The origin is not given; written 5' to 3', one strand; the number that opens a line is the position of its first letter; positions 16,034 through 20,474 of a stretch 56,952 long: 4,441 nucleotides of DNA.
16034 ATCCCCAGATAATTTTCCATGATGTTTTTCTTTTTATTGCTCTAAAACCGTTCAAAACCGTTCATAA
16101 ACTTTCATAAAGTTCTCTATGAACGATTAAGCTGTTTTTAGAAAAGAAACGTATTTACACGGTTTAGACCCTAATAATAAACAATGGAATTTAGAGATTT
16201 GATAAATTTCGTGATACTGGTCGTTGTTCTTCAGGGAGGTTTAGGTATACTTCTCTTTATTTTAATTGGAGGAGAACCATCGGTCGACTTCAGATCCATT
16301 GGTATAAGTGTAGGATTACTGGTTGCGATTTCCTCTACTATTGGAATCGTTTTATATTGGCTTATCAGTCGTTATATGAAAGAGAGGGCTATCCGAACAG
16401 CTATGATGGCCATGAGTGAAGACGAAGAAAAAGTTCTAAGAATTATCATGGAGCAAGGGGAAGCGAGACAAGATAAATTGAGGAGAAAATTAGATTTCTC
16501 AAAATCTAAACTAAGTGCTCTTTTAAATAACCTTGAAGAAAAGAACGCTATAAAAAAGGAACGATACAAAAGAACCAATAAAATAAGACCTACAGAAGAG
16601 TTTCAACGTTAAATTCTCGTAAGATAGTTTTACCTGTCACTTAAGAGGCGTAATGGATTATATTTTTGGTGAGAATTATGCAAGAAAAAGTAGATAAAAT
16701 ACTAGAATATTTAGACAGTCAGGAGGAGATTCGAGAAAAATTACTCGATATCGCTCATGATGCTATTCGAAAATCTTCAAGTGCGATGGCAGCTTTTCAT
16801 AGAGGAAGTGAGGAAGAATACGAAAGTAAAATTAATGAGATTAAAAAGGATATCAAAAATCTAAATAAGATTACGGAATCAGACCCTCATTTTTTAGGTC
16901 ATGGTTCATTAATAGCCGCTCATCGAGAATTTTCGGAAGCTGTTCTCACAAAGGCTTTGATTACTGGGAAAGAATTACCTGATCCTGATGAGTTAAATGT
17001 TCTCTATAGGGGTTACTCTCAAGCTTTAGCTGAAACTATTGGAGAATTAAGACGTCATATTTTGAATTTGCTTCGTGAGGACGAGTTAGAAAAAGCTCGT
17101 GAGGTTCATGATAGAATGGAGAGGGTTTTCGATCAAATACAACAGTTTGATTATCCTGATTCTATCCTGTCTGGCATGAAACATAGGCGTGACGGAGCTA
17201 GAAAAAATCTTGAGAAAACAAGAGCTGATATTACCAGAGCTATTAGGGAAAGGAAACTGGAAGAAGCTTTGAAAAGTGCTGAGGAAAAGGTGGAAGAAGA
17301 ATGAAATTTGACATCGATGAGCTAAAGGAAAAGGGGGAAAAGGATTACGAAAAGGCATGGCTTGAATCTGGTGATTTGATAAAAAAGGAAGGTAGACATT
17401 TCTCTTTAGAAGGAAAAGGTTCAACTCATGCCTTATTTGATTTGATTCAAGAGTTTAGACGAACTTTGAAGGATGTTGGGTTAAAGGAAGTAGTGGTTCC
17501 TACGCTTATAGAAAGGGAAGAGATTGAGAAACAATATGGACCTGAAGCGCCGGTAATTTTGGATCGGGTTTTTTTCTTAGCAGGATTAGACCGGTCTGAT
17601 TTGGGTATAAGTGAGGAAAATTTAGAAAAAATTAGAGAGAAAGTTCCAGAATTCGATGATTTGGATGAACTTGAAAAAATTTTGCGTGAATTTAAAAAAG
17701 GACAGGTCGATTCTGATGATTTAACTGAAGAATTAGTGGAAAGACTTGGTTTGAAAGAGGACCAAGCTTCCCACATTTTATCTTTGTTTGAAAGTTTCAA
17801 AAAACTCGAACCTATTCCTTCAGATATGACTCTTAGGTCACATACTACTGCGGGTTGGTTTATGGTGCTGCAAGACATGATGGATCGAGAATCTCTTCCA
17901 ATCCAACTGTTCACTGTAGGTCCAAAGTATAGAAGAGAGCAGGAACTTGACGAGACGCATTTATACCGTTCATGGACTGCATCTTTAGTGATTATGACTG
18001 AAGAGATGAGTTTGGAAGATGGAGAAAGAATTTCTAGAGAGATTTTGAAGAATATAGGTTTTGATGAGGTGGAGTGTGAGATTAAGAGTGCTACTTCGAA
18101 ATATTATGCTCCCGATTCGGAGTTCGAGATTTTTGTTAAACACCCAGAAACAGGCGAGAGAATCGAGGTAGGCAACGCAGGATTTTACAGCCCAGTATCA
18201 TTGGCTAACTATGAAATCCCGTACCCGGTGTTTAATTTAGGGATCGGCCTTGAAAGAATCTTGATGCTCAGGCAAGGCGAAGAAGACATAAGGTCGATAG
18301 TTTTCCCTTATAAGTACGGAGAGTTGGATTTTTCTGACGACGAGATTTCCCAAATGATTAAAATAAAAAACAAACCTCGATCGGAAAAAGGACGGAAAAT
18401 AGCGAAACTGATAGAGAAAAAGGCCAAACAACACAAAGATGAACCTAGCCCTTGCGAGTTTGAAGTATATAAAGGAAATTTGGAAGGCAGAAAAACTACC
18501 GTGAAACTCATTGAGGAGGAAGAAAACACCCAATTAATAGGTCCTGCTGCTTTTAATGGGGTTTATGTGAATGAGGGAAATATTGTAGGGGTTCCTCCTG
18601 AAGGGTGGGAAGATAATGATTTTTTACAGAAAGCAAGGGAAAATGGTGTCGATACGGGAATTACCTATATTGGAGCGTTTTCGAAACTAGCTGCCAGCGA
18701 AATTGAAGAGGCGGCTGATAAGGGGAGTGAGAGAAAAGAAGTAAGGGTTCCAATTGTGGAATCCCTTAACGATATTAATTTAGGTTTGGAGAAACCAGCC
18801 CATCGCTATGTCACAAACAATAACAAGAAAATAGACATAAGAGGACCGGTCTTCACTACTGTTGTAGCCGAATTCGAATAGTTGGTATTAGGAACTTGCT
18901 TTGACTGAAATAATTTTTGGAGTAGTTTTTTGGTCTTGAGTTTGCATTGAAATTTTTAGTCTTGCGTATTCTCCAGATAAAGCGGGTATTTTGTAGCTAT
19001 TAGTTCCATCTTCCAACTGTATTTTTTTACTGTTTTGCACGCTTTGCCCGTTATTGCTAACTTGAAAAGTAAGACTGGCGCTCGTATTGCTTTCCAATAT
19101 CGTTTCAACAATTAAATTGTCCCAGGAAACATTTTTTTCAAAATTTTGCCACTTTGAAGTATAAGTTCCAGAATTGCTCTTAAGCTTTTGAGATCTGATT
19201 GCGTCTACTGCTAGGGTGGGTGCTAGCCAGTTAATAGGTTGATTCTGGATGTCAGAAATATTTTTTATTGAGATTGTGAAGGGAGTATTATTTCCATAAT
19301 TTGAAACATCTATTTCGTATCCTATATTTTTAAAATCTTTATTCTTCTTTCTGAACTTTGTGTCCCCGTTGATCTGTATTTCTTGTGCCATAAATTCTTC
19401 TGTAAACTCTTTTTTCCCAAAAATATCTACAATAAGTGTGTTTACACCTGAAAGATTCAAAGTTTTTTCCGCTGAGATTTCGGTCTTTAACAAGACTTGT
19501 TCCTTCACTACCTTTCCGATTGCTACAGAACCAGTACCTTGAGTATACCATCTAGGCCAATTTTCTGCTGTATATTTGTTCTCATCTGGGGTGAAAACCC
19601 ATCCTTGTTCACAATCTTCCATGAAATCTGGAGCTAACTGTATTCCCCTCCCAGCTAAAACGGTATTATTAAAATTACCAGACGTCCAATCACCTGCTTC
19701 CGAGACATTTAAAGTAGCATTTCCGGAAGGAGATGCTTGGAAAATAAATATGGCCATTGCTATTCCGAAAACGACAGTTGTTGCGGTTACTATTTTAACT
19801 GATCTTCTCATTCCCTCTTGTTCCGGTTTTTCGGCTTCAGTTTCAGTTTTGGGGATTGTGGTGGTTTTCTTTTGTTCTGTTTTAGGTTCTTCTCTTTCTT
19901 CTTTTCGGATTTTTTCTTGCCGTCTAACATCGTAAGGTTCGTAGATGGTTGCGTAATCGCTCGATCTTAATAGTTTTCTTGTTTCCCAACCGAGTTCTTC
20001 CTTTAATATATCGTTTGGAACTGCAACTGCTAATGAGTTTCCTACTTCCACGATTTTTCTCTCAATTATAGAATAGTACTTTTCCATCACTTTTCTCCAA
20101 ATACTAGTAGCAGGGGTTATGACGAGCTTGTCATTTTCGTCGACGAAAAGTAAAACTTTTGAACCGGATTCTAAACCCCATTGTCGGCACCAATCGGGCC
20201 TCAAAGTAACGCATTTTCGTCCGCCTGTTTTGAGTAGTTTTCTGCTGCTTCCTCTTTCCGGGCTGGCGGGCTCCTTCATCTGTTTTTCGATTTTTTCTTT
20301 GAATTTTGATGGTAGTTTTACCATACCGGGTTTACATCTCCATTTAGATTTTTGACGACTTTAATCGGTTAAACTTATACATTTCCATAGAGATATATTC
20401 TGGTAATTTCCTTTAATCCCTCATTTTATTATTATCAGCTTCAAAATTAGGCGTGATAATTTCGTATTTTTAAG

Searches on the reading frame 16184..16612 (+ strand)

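Call 24: search_protein_families(library=pfam, proteins=[window:16184-16612:+], max_evalue=0.001)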
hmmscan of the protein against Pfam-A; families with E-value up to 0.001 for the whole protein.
window:16184-16612:+ (142 aa): 7 families
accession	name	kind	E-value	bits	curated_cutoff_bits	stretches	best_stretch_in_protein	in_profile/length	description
PF24034.1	DUF7343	-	1.1e-13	51.2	27.6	1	79-135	3-60/62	Domain of unknown function (DUF7343)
PF01047.28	MarR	-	2.6e-06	27.7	24.6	1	83-127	7-51/59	MarR family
PF01978.25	TrmB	-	4.3e-06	26.9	25.6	1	77-136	6-64/68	Sugar-specific transcriptional regulator TrmB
PF02002.24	TFIIE_alpha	-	1.7e-05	25.1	22.9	1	78-130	12-64/105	TFIIE alpha subunit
PF03965.22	Penicillinase_R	-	0.00011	22.9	22.6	1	78-137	2-65/115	Penicillinase repressor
PF12802.13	MarR_2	-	0.00025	21.6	27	1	84-127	10-54/61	MarR family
PF22381.2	Staph_reg_Sar_Rot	-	0.00056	20.4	27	1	77-129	12-64/85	Transcriptional regulator SarA/Rot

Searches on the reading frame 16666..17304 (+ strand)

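Call 24: search_protein_families(library=pfam, proteins=[window:16666-17304:+], max_evalue=0.001)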
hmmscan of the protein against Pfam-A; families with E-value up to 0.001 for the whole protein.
window:16666-17304:+ (212 aa): 1 family
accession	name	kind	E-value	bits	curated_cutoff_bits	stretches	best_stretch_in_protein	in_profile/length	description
PF24521.3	Ank_KRIT1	-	0.001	19.3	80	0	60-150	28-119/149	KRIT1 ankyrin-repeats domain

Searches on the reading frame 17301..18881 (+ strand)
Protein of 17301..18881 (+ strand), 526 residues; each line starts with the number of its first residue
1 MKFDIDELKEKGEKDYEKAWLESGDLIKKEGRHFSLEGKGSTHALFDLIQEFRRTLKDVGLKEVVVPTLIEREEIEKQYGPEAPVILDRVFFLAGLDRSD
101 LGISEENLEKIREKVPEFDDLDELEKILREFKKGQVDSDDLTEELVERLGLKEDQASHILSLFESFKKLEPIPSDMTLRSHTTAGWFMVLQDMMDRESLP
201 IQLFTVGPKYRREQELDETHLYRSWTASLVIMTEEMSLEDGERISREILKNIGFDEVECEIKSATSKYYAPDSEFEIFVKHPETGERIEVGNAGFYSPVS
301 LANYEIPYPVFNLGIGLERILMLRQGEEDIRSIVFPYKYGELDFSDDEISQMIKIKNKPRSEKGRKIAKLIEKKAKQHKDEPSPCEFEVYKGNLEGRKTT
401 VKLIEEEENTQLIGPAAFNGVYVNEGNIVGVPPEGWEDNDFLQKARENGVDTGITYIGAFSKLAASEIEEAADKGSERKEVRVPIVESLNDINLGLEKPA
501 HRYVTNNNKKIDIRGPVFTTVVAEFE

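Call 10: search_protein_families(library=pfam, proteins=[window:17301-18881:+], max_evalue=0.01)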
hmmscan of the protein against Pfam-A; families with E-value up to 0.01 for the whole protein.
window:17301-18881:+ (526 aa): 4 families
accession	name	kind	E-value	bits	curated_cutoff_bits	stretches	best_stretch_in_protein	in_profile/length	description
PF01409.25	tRNA-synt_2d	-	3.9e-35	121.9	19.8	1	121-334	23-236/246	tRNA synthetases class II core domain (F)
PF18006.6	SepRS_C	-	5.4e-07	29.9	26.9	1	419-454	1-31/31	O-phosphoseryl-tRNA synthetase C-terminal domain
PF00587.30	tRNA-synt_2b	-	8e-06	26.5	29.3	1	175-299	10-143/179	tRNA synthetase class II core domain (G, H, P, S and T)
PF17759.6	tRNA_synthFbeta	-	3.6e-05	23.8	22.4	1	171-312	66-209/214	Phenylalanyl tRNA synthetase beta chain CLM domain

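Call 16: find_related_loci(query=window:17301-18881:+, collection=genome_contigs, flank=3000)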
Query window:17301-18881:+ (526 aa) in genome_contigs; peptide patterns used: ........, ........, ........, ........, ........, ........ (x = any residue, [..] = any of these).
101 stretches matched a pattern; 21 encode a relative of the query (tblastn E <= 1e-3); 21 distinct loci.
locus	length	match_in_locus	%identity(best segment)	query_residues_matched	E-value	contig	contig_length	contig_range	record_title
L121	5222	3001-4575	78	1-525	0e+0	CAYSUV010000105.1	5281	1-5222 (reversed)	MAG TPA_asm: Candidatus Hadarchaeota archaeon isolate ERP127260_co1_79 genome assembly, contig: NODE_7331_length_5281_co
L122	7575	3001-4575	58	1-525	0e+0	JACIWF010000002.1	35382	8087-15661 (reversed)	MAG: Hadesarchaea archaeon isolate MAG-18 Hadesarchaeota_A3_bin10_Scaffold_2, whole genome shotgun sequence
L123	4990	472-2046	57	1-525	0e+0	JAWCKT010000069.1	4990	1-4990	MAG: Candidatus Hadarchaeum sp. isolate JZ-2_201705_bins_148 JZ-2_201705_bins_148_scaffold_74, whole genome shotgun sequ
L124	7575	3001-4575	57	1-525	0e+0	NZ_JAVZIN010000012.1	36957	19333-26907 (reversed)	MAG: Candidatus Hadarchaeum sp. isolate DRTY-6_201901_bins_47 DRTY-6_201901_bins_47_scaffold_12, whole genome shotgun se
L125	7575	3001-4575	56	2-526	0e+0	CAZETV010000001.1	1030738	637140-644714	MAG TPA_asm: Candidatus Hadarchaeota archaeon isolate binchicken_co294_43 genome assembly, contig: NODE_2_length_1030738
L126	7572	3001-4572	57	2-525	0e+0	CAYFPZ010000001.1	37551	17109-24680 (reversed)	MAG TPA_asm: Candidatus Hadarchaeota archaeon isolate ERP108616_co1_256 genome assembly, contig: k119_1014298, whole gen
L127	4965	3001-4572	57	2-525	0e+0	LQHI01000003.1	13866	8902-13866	MAG: Hadesarchaea archaeon DG-33 contig16455, whole genome shotgun sequence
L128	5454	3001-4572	57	2-525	0e+0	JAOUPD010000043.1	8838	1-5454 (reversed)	MAG: Hadesarchaea archaeon isolate 8_1_Oct_SF_Bin37 8_1_Oct_SF_Bin37_scaffold_7214_c1, whole genome shotgun sequence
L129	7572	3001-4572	57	3-526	0e+0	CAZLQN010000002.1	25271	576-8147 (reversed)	MAG TPA_asm: Candidatus Hadarchaeota archaeon isolate binchicken_co387_32 genome assembly, contig: NODE_1637_length_2527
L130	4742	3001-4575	56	2-526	0e+0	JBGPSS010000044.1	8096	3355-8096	MAG: Candidatus Hadarchaeia archaeon isolate OBJ1_062018_130_12 k141_423751_length_8096_cov_9.9197, whole genome shotgun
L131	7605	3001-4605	55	2-525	0e+0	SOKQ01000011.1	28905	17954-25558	MAG: Hadesarchaea archaeon isolate E44_bin86 NODE_422_length_28905_cov_9.080901, whole genome shotgun sequence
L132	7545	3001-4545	48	2-526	5e-171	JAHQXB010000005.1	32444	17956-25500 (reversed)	MAG: Candidatus Jordarchaeia archaeon isolate RPF2 contig_124_453_length_32444_read_count_94988, whole genome shotgun se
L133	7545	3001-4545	49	2-526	2e-170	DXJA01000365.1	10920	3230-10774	MAG TPA_asm: Candidatus Jordarchaeum madagascariense isolate EB_bin_7 k141_225777, whole genome shotgun sequence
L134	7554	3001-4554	46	1-526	5e-163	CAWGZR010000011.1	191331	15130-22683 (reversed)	MAG: Candidatus Bathyarchaeota archaeon isolate MFD01476.bin.1.243 genome assembly, contig: contig_49618, whole genome s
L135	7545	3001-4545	47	2-526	2e-158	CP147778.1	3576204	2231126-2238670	MAG: Candidatus Freyarchaeota archaeon SRVP19_Freyarchaeia-1 chromosome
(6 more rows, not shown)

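Call 17: find_encoding_contigs(protein=window:17301-18881:+, flank=10000, max_places=6)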
Protein window:17301-18881:+ (526 aa): no gene with exactly this product is on record in the collection.

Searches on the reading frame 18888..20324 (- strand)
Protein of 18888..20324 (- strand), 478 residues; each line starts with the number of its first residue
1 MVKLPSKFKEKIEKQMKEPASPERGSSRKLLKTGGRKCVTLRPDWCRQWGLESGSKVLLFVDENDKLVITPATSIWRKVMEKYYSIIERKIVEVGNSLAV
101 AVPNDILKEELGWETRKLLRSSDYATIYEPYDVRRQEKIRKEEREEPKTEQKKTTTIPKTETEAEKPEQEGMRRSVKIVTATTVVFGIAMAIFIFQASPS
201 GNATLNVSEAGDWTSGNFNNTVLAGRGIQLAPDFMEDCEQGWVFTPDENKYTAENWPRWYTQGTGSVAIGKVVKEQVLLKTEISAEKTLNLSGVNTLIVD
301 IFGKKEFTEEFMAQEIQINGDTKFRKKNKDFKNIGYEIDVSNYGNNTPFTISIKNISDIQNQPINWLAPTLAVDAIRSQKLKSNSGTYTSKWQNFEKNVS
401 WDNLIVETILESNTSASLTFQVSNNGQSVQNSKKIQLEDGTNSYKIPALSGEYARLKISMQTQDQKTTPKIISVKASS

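Call 24: search_protein_families(library=pfam, proteins=[window:18888-20324:-], max_evalue=0.001)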
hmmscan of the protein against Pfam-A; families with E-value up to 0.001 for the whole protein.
window:18888-20324:- (478 aa): 1 family
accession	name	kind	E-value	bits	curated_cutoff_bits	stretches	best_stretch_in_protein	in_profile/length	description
PF04014.23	MazE_antitoxin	-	2e-07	31.3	24.7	1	44-76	15-47/48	Antidote-toxin recognition MazE, bacterial antitoxin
